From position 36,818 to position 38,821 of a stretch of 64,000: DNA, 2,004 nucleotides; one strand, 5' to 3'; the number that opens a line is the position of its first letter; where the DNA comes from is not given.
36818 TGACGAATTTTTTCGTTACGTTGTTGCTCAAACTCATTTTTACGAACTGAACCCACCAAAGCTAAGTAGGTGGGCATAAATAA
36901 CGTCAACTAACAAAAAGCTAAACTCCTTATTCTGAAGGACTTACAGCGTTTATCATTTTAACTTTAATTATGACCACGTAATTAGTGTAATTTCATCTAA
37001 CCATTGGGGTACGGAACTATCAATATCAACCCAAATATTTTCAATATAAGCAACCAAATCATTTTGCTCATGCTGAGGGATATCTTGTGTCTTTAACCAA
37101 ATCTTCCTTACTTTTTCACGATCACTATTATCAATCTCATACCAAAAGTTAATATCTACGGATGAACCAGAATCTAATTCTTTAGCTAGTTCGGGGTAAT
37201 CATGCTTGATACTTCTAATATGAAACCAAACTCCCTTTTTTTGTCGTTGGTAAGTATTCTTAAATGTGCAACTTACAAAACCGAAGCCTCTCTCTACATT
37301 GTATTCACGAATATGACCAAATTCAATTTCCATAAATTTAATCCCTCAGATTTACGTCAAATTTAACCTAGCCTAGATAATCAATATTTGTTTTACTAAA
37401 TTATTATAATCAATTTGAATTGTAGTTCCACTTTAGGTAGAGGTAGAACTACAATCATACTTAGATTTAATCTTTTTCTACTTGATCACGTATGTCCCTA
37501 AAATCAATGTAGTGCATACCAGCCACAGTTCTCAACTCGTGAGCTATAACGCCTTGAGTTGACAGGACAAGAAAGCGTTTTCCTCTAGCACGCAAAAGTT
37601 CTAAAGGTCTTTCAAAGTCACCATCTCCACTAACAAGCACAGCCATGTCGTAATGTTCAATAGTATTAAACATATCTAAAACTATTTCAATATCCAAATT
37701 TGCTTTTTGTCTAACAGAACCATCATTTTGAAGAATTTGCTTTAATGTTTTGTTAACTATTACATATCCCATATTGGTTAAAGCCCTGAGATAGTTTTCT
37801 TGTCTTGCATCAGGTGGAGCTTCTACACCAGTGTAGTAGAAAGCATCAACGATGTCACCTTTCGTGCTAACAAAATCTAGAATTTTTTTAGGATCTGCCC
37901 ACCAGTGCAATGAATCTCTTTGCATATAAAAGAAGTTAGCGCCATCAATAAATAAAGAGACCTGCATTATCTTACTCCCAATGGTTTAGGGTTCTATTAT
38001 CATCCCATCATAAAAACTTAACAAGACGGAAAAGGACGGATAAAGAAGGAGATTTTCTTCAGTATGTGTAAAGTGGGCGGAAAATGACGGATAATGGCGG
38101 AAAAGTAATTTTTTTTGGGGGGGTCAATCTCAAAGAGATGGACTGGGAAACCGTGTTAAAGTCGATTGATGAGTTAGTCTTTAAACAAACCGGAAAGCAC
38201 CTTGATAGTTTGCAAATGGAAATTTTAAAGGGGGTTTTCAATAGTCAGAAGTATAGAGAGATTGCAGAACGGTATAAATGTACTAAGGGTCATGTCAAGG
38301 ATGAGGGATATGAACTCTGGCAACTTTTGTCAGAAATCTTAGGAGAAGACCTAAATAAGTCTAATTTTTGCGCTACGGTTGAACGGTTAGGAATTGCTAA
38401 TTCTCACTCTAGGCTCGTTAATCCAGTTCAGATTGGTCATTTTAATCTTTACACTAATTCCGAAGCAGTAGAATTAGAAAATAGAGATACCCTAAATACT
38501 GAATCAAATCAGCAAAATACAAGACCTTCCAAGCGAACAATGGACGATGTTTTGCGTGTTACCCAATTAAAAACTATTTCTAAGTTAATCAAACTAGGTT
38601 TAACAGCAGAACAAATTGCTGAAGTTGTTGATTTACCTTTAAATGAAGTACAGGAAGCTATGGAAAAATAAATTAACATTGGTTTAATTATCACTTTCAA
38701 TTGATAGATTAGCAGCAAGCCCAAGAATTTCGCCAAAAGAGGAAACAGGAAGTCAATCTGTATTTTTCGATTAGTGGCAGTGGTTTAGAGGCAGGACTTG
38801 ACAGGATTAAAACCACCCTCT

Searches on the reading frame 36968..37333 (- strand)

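Call 7: search_protein_families(library=pfam, proteins=[window:36968-37333:-], max_evalue=0.1)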
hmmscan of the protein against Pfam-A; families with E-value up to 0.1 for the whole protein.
window:36968-37333:- (121 aa): 2 families
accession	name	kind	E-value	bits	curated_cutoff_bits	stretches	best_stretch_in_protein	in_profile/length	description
PF00313.28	CSD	-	0.00051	20.3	27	1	6-60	3-48/66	'Cold-shock' DNA-binding domain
PF11304.13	DUF3106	-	0.055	14.4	24.3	1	38-94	29-85/104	Protein of unknown function (DUF3106)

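Call 42: search_protein_families(library=padloc, proteins=[window:36968-37333:-], max_evalue=0.1)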
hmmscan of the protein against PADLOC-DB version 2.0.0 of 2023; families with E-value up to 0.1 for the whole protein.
window:36968-37333:- (121 aa): 1 family
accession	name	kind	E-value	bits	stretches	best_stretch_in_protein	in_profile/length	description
PDLC02916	CSD_V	-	0.00075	17.3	1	4-50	2-41/64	-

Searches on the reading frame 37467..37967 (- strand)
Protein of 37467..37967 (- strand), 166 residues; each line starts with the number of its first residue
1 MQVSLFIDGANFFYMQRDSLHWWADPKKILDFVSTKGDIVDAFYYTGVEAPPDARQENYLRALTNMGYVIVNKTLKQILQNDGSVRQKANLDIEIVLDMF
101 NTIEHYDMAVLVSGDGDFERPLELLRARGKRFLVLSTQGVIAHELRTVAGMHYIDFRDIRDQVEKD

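Call 7: search_protein_families(library=pfam, proteins=[window:37467-37967:-], max_evalue=0.1)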
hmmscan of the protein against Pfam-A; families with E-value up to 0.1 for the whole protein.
window:37467-37967:- (166 aa): 1 family
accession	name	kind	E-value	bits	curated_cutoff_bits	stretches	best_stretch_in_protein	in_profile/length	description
PF01936.24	NYN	-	2.8e-27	96.4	24.2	1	3-154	2-142/145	NYN domain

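Call 42: search_protein_families(library=padloc, proteins=[window:37467-37967:-], max_evalue=0.1)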
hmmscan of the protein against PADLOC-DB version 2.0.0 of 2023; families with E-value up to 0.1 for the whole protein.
window:37467-37967:- (166 aa): 2 families
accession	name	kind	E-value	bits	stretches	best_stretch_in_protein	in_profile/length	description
PDLC01154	NYN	-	1.4e-16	58.7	1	5-165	150-304/310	"LabA-like protein, NYN family nuclease"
PDLC04163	HEC-09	-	6.4e-09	33.7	1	2-149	3-168/203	-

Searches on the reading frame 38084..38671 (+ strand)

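Call 7: search_protein_families(library=pfam, proteins=[window:38084-38671:+], max_evalue=0.1)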
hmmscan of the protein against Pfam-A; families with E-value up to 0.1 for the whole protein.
window:38084-38671:+ (195 aa): 6 families
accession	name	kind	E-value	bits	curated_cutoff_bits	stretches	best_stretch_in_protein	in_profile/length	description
PF04545.22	Sigma70_r4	-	0.0012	18.7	24.1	0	39-72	4-38/50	Sigma-70, region 4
PF10975.14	DUF2802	-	0.014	16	33.5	1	163-190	34-61/68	Protein of unknown function (DUF2802)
PF11268.13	DUF3071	-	0.04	14.5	26.9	1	126-190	23-86/168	Protein of unknown function (DUF3071)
PF08281.18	Sigma70_r4_2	-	0.045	13.8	25.7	0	172-190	26-44/54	Sigma-70, region 4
PF02796.21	HTH_7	-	0.067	13.8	23.8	0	147-183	2-32/45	Helix-turn-helix domain of resolvase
PF21906.2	NrtR_WHD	-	0.072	13.7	27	0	77-103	13-39/61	NrtR DNA-binding winged helix domain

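Call 42: search_protein_families(library=padloc, proteins=[window:38084-38671:+], max_evalue=0.1)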
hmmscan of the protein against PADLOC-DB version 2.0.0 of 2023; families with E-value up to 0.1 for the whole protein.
window:38084-38671:+ (195 aa): 0 families
